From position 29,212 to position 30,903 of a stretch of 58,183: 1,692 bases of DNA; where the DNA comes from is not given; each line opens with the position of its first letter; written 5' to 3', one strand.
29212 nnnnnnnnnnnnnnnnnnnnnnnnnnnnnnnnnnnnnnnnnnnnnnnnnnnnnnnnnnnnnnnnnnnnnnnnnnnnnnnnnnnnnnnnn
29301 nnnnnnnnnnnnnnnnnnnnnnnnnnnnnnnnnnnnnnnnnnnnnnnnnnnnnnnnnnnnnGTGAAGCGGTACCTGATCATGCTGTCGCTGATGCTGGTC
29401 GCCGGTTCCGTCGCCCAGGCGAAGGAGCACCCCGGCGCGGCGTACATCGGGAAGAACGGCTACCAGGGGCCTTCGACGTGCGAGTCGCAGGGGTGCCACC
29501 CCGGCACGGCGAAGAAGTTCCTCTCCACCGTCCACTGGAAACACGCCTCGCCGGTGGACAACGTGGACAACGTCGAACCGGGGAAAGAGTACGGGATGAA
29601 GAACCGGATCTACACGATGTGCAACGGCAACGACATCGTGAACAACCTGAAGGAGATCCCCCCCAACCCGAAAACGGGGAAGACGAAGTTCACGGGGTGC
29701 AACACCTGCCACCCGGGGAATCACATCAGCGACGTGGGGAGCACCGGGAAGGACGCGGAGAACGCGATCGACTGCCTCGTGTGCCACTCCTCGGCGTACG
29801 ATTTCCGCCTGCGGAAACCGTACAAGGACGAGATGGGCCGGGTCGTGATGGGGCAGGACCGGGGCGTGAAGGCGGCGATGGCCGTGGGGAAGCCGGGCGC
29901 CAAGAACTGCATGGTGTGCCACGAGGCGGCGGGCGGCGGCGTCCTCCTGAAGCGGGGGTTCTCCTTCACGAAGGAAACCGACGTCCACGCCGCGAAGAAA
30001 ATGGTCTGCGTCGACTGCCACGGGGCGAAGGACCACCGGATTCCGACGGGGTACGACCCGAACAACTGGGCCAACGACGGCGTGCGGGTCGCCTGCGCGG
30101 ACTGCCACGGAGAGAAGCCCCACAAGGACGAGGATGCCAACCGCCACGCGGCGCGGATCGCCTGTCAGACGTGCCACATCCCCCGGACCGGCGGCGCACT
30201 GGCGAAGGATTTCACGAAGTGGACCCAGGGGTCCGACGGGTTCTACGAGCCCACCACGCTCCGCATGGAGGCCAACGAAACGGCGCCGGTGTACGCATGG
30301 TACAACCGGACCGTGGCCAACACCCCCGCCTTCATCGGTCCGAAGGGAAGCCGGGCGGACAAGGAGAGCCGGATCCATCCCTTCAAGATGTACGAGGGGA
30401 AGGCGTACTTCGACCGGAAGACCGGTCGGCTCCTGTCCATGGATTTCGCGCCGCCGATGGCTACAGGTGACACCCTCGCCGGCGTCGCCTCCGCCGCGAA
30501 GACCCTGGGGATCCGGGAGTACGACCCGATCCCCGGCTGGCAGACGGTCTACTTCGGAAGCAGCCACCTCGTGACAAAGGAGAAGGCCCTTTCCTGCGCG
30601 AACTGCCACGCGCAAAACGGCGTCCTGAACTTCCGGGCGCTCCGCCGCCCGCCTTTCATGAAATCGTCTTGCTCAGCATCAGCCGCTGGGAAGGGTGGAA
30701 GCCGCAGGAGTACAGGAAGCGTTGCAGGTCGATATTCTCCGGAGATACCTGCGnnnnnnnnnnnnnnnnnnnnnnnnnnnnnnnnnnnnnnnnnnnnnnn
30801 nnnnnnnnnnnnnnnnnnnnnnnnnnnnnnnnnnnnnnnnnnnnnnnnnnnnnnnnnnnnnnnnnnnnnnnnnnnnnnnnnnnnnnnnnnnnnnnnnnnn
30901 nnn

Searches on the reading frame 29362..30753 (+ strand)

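Call 40: search_protein_families(library=ncbifam, proteins=[window:29362-30753:+], max_evalue=0.001)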
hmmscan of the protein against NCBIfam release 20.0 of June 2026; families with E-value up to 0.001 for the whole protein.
seq(464 aa): 5 families
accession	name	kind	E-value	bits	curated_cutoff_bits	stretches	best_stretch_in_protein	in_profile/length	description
TIGR04315.1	octaheme_Shew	subfamily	2e-43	149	375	1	43-425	24-436/440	tetrathionate reductase family octaheme c-type cytochrome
TIGR03153.1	cytochr_NrfH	equivalog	4.3e-08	33.3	134.2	1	244-296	30-81/138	cytochrome c nitrite reductase small subunit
TIGR03508.1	decahem_SO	subfamily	5.2e-08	32.7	192.2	1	179-272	1-101/258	DmsE family decaheme c-type cytochrome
NF041028.1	decahem_GSU2203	exception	1.5e-06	27.7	325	0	10-223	7-184/317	GSU2203 family decaheme c-type cytochrome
NF040943.1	cytoc3_ExtM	equivalog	7e-06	24.6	800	1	109-256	165-306/599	selenite/tellurite reduction operon c-type cytochrome ExtM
